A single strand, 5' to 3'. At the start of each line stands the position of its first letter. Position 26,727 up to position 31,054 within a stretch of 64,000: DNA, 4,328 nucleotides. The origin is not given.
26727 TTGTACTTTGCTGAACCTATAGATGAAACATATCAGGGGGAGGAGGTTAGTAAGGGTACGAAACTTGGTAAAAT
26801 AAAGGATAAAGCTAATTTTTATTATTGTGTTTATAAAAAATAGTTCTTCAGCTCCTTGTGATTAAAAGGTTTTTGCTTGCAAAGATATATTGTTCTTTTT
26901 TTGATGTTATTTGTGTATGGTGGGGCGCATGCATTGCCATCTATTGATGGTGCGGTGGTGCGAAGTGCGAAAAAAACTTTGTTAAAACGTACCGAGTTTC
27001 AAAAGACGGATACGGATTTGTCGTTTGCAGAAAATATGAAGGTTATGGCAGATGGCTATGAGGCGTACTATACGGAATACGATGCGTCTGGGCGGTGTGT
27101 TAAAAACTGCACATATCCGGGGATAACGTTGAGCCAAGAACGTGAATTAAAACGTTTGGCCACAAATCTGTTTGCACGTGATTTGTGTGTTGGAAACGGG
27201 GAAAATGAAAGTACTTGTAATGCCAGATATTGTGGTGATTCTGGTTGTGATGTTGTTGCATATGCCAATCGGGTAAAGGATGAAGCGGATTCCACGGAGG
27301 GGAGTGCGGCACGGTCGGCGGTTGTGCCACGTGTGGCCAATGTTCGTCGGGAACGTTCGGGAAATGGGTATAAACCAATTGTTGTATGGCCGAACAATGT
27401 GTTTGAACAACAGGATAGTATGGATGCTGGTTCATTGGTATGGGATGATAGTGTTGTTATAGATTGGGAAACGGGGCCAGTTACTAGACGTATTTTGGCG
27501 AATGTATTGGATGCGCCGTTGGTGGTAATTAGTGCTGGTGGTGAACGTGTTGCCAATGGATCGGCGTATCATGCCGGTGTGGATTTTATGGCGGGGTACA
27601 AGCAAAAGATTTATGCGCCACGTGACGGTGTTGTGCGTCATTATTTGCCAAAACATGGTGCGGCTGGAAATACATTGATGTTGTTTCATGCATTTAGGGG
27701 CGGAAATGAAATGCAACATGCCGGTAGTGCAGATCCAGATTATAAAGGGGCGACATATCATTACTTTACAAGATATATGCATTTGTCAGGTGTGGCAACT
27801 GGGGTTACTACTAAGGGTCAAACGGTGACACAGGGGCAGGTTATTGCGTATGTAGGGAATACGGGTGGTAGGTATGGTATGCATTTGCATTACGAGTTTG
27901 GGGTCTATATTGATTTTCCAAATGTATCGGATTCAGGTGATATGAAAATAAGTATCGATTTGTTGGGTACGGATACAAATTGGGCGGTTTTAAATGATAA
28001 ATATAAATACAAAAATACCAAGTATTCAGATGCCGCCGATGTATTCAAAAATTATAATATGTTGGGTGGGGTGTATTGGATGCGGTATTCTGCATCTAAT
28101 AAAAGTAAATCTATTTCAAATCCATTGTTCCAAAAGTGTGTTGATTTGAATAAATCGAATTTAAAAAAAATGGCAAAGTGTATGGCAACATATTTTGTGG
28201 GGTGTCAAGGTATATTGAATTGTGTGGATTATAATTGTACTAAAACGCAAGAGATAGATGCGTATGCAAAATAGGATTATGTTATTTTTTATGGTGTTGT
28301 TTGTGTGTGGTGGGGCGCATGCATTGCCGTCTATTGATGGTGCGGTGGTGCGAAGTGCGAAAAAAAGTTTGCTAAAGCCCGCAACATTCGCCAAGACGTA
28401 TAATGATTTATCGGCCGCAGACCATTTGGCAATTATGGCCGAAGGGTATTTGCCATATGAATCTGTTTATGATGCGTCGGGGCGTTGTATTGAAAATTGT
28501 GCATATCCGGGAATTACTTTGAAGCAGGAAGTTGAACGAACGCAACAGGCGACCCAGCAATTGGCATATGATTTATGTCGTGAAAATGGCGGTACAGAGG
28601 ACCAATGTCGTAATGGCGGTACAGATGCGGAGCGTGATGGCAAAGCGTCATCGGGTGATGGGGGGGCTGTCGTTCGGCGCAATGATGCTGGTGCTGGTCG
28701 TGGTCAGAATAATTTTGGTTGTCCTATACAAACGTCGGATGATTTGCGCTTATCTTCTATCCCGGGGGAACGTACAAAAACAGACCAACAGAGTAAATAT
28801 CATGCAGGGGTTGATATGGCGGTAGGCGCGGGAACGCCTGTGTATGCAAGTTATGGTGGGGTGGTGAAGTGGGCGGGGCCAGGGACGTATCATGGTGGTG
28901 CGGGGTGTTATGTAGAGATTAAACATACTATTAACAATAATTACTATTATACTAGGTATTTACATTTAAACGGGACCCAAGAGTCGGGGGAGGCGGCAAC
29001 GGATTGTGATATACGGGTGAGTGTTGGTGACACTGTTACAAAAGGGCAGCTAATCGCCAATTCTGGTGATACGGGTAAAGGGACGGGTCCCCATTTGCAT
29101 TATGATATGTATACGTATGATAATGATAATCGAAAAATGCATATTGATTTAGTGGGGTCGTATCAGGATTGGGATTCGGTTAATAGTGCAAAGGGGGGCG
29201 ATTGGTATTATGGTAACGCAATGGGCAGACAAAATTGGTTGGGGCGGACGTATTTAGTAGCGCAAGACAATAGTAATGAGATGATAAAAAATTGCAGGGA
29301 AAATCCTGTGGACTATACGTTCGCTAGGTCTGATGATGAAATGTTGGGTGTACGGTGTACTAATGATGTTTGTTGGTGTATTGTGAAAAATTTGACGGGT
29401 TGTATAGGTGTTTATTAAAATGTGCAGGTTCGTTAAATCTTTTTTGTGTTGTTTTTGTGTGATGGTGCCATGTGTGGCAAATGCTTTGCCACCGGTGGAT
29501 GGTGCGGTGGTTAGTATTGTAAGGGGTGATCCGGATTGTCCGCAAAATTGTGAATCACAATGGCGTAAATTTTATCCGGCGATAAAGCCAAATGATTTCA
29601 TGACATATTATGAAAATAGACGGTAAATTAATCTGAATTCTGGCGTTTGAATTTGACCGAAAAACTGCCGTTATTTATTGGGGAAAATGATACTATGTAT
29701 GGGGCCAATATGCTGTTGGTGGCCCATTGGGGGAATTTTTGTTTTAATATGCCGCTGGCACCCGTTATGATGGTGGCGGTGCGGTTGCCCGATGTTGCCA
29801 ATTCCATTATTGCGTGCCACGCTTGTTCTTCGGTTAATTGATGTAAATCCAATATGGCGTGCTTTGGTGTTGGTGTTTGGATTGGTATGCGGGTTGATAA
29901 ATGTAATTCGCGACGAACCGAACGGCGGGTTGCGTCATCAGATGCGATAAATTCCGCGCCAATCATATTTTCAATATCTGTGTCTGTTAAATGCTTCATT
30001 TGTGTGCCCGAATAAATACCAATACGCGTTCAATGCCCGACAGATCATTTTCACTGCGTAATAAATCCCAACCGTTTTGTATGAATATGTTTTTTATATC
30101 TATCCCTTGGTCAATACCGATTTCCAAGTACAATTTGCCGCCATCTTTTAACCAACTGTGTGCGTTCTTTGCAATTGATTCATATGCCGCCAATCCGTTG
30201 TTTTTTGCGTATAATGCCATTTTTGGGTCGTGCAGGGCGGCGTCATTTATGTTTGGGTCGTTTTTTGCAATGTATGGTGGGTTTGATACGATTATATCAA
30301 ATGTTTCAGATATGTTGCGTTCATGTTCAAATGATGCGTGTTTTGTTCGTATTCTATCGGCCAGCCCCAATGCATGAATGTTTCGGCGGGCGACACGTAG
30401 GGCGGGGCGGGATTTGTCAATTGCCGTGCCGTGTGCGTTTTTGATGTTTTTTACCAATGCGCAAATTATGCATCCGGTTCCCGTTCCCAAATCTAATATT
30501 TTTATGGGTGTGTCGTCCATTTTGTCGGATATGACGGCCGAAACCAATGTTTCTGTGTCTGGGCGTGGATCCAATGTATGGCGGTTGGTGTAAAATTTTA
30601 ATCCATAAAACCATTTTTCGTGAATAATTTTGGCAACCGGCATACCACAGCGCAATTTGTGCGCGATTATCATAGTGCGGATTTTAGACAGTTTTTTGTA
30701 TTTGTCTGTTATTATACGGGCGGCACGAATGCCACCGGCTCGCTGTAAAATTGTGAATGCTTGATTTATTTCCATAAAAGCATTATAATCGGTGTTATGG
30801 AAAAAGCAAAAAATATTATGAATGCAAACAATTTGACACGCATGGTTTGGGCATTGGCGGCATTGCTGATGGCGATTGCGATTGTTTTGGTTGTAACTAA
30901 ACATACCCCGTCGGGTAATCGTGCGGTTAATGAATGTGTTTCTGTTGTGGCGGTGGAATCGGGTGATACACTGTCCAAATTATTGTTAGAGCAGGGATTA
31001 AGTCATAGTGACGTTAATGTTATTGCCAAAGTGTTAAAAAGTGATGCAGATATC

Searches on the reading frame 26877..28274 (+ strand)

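Call 68: search_protein_families(library=pfam, max_evalue=0.001, proteins=[window:26877-28274:+])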
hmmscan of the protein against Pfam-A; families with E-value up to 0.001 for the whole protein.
window:26877-28274:+ (465 aa): 1 family
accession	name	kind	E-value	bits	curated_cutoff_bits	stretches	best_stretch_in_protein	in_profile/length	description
PF01551.29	Peptidase_M23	-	4e-16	59.4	28.7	2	294-341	43-87/96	Peptidase family M23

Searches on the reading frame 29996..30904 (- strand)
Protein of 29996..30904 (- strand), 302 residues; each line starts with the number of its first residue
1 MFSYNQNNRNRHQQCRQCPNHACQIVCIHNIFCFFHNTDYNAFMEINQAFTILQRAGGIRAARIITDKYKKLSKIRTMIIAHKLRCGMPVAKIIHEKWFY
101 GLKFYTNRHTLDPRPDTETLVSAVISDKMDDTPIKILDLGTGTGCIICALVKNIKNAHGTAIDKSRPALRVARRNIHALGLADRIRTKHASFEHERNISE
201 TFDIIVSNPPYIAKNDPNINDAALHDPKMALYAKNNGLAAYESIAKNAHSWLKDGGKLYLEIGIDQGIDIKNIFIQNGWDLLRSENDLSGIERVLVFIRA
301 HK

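Call 68: search_protein_families(library=pfam, max_evalue=0.001, proteins=[window:29996-30904:-])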
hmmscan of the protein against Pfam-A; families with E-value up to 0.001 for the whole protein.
window:29996-30904:- (302 aa): 13 families
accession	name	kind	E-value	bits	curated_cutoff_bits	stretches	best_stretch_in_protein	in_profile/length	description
PF05175.20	MTS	-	7.8e-14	52.1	23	1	127-218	25-117/170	Methyltransferase small domain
PF13649.12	Methyltransf_25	-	1.9e-11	44.9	27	1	136-209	1-73/97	Methyltransferase domain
PF13847.12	Methyltransf_31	-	4.9e-11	42.9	27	1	134-259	5-108/145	Methyltransferase domain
PF08242.18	Methyltransf_12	-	1.3e-07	32.7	30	1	137-208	1-72/98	Methyltransferase domain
PF08241.18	Methyltransf_11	-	1.2e-06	29.4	21.2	1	137-208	1-67/95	Methyltransferase domain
PF07669.17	Eco57I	-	3.5e-06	27.6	25.3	1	187-258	60-130/171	Eco57I restriction-modification methylase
PF03602.21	Cons_hypoth95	-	4.5e-06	26.9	24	1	135-216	44-128/182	Conserved hypothetical protein 95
PF06325.19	PrmA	-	4.8e-06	26.7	22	1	127-208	156-233/296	Ribosomal protein L11 methyltransferase (PrmA)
PF13489.12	Methyltransf_23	-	1.2e-05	25.5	27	1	130-262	20-118/164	Methyltransferase domain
PF01170.24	UPF0020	-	2.2e-05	24.7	22.3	1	157-212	77-132/197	RMKL-like, methyltransferase domain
PF02384.22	N6_Mtase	-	0.00028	20.8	20.4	1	121-224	34-150/311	N-6 DNA Methylase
PF05971.18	Methyltransf_10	-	0.00039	20.3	23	1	131-216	101-192/299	RNA methyltransferase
PF12847.13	Methyltransf_18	-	0.00058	20.3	27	0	135-190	17-72/151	Methyltransferase domain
